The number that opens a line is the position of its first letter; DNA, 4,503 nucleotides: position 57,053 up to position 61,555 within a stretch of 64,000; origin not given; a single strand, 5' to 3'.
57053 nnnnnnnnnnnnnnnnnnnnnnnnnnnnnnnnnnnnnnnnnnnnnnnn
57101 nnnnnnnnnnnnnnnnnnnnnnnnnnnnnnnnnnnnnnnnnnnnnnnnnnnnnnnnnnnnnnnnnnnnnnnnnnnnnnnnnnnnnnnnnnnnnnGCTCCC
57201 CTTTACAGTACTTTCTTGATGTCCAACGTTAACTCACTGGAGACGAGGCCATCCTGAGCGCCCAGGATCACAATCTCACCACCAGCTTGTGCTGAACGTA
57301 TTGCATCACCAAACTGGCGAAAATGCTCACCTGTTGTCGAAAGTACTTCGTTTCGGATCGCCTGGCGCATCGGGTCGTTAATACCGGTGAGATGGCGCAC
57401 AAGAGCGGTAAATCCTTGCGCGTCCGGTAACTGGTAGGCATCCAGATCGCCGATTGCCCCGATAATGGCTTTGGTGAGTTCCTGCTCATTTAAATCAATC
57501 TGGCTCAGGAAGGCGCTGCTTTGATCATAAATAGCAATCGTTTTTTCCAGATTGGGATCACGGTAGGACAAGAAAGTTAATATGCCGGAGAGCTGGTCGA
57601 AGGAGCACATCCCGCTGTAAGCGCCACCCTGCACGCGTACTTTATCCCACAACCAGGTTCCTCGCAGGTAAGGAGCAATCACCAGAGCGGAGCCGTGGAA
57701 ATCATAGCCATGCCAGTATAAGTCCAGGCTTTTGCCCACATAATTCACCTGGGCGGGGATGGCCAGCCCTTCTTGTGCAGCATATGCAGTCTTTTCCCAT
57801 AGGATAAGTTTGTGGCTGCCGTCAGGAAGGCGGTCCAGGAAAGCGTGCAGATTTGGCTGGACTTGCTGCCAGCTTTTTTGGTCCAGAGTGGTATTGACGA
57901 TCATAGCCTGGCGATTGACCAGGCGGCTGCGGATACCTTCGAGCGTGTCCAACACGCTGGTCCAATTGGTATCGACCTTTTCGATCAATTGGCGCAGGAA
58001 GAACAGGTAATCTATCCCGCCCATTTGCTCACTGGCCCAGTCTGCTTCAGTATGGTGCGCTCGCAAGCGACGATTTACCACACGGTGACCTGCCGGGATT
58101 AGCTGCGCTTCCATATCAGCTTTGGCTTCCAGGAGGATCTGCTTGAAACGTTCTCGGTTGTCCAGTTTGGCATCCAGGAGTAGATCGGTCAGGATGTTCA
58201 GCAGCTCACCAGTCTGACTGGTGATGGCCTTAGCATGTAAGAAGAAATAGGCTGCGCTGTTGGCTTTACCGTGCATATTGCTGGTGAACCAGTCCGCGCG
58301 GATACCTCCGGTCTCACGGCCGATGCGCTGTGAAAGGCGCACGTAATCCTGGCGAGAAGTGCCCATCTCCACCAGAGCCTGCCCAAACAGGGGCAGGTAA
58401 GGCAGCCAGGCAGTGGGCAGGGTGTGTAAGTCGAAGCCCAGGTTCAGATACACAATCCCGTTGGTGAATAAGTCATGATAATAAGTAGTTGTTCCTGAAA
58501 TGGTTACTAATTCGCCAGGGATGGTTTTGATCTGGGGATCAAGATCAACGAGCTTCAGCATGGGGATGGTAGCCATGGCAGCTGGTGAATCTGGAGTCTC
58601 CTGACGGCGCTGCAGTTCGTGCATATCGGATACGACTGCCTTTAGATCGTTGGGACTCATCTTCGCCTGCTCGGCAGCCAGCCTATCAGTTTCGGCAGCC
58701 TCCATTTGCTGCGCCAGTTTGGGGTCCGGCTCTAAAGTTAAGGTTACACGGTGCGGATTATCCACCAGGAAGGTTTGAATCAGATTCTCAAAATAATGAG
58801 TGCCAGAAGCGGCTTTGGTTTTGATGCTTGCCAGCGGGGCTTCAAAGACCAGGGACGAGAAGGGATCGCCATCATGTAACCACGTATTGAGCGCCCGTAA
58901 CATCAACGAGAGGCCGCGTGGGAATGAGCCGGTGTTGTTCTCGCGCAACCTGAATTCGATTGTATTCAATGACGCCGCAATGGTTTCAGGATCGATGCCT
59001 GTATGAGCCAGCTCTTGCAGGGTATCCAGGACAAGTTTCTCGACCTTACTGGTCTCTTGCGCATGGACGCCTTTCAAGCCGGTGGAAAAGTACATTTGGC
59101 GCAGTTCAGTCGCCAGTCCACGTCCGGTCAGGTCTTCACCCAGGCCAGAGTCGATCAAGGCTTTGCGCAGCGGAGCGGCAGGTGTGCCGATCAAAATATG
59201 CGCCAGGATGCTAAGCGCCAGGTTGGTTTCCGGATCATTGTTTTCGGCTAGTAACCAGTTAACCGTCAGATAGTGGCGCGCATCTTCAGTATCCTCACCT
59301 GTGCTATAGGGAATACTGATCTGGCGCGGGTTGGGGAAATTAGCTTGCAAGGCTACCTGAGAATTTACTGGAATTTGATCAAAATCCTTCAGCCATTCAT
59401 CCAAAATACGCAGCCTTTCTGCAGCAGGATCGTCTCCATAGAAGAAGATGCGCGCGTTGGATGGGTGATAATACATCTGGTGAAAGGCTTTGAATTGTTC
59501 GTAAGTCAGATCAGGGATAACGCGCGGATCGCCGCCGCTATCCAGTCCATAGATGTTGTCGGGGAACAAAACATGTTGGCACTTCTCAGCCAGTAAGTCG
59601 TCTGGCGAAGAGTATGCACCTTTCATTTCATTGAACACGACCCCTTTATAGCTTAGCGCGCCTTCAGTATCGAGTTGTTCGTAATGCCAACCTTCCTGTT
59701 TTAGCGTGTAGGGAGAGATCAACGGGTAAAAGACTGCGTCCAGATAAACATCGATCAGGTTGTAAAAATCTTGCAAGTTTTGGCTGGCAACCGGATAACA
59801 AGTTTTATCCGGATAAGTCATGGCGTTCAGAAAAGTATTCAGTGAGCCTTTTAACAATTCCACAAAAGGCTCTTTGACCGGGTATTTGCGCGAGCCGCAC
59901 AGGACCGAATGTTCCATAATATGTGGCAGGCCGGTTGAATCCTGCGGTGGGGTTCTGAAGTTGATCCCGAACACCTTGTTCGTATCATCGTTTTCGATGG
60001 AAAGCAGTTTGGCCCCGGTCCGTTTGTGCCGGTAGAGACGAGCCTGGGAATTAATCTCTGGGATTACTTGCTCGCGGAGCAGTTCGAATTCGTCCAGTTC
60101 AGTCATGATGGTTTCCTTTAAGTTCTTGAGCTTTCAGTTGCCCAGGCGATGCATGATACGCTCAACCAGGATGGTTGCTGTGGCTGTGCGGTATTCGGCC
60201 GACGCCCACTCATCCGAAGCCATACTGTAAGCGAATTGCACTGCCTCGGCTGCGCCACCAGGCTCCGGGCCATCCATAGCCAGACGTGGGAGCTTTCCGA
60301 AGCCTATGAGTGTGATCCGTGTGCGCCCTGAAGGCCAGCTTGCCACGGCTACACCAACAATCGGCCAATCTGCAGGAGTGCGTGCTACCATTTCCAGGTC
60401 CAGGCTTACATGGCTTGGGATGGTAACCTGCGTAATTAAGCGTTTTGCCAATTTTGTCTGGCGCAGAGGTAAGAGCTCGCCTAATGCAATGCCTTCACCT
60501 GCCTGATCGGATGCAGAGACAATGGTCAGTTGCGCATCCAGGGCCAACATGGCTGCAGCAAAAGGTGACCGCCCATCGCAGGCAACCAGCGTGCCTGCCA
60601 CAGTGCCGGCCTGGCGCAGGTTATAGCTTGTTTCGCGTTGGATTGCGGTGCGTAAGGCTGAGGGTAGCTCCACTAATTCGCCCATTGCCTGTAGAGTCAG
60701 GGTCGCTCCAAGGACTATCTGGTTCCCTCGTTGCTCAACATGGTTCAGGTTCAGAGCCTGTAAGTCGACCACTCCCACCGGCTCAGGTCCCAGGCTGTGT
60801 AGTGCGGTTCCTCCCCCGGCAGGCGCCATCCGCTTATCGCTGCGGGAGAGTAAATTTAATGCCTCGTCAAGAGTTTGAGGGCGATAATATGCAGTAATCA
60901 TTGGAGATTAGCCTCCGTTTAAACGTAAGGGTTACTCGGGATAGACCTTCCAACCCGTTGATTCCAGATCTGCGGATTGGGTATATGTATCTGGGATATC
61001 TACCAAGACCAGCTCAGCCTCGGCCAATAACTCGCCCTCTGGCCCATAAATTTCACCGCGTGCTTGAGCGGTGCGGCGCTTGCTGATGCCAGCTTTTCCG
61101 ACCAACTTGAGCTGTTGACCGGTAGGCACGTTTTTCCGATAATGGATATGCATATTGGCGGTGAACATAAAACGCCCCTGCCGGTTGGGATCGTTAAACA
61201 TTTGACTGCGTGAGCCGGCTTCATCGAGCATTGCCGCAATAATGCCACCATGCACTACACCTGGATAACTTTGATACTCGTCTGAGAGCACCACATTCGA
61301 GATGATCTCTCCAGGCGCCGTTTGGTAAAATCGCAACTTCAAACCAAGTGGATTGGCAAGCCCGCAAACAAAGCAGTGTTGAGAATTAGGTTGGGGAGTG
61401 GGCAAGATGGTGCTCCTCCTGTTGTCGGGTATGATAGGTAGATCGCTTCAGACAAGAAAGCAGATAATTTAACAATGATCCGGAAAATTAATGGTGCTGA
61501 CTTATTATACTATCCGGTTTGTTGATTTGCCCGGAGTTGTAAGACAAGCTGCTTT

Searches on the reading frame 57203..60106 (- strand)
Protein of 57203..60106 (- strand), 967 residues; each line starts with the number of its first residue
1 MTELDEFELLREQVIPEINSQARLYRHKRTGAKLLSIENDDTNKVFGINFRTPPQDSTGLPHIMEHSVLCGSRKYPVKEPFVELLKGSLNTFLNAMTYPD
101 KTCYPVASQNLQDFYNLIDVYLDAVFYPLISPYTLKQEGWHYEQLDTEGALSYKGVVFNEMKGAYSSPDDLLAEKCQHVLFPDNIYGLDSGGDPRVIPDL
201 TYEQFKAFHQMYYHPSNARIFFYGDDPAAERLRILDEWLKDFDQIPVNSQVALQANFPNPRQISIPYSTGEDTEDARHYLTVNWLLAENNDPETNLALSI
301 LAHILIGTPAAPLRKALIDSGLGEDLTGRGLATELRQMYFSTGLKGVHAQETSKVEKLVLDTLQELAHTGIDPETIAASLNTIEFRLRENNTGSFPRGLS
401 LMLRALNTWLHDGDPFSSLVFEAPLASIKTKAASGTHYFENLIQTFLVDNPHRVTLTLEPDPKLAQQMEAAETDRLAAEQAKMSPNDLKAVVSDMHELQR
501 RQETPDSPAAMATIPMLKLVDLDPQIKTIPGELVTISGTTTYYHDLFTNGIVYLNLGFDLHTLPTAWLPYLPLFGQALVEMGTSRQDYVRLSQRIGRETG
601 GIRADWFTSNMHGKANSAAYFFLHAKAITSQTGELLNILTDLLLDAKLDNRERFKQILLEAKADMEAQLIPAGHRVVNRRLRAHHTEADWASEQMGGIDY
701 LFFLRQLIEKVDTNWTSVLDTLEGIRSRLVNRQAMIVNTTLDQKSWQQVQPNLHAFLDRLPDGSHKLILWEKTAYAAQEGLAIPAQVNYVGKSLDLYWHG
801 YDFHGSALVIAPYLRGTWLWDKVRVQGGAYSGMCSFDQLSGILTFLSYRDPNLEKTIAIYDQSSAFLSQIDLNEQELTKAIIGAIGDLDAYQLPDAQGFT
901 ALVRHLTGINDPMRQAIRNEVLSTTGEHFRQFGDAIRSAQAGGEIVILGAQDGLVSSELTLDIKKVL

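Call 7: search_protein_families(library=ncbifam, proteins=[window:57203-60106:-], max_evalue=0.00001)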
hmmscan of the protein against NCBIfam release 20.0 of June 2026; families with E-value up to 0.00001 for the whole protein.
window:57203-60106:- (967 aa): 1 family
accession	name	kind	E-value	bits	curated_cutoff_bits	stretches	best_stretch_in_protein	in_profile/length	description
NF011681.0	PRK15101.1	equivalog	5.6e-07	27.9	765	1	54-138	80-162/961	pitrilysin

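Call 82: search_protein_families(library=pfam, proteins=[window:57203-60106:-], max_evalue=0.00001)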
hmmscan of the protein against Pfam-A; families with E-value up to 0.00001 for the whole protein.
window:57203-60106:- (967 aa): 4 families
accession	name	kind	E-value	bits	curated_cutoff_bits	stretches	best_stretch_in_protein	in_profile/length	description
PF08367.16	M16C_assoc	-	1.2e-69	234.7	25.3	1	458-707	1-252/252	Peptidase M16C associated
PF22516.1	PreP_C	-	8.9e-52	175.6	27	1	779-950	2-172/173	PreP C-terminal domain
PF05193.26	Peptidase_M16_C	-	1.2e-28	100.7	23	1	199-379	1-177/181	Peptidase M16 inactive domain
PF00675.25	Peptidase_M16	-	9.2e-07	29.3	22.3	0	54-137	27-107/149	Insulinase (Peptidase family M16)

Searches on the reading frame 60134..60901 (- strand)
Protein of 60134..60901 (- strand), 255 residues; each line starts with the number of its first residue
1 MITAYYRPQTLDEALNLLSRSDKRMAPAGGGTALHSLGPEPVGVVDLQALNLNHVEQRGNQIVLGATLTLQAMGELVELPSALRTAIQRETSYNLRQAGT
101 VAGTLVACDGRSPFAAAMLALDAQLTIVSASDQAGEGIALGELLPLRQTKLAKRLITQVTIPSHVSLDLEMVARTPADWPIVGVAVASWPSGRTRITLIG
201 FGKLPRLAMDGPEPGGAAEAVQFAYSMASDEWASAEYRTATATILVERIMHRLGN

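Call 7: search_protein_families(library=ncbifam, proteins=[window:60134-60901:-], max_evalue=0.00001)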
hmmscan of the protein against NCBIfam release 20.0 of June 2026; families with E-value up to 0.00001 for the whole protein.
window:60134-60901:- (255 aa): 3 families
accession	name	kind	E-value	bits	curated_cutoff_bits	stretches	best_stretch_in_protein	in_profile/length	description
NF041019.1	glyceraldDH_beta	equivalog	9.5e-17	61.1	350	1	4-191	7-203/280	glyceraldehyde dehydrogenase subunit beta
TIGR03312.1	Se_sel_red_FAD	hypoth_equivalog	4.4e-15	55.6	241.5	1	2-202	1-195/257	molybdopterin-dependent oxidoreductase FAD-binding subunit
TIGR02963.1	xanthine_xdhA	equivalog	2.5e-06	26.4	467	0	50-133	244-328/468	xanthine dehydrogenase small subunit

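Call 8: search_protein_families(library=pfam, proteins=[window:60134-60901:-], max_evalue=0.0001)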
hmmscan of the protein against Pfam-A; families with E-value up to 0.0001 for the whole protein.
window:60134-60901:- (255 aa): 1 family
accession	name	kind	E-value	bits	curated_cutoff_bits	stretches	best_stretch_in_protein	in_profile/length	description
PF00941.27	FAD_binding_5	-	3.9e-20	72.8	27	1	4-163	4-169/170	FAD binding domain in molybdopterin dehydrogenase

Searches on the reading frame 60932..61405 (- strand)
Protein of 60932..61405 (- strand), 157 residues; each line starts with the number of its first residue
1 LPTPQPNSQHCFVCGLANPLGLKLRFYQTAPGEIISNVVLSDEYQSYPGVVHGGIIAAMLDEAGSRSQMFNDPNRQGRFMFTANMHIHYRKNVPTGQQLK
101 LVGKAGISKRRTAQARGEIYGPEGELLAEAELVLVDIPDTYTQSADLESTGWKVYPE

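Call 7: search_protein_families(library=ncbifam, proteins=[window:60932-61405:-], max_evalue=0.00001)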
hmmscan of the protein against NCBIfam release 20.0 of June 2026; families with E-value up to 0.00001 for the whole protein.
window:60932-61405:- (157 aa): 1 family
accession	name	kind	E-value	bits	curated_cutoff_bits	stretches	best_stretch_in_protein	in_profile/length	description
TIGR00369.1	unchar_dom_1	domain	1.5e-09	38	36.6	1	26-134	10-115/117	hotdog fold thioesterase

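Call 8: search_protein_families(library=pfam, proteins=[window:60932-61405:-], max_evalue=0.0001)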
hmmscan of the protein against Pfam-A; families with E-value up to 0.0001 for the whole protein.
window:60932-61405:- (157 aa): 1 family
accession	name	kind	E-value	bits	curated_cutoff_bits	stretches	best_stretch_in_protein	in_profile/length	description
PF03061.28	4HBT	-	1.2e-08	35.6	20.6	1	49-127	2-78/79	Thioesterase superfamily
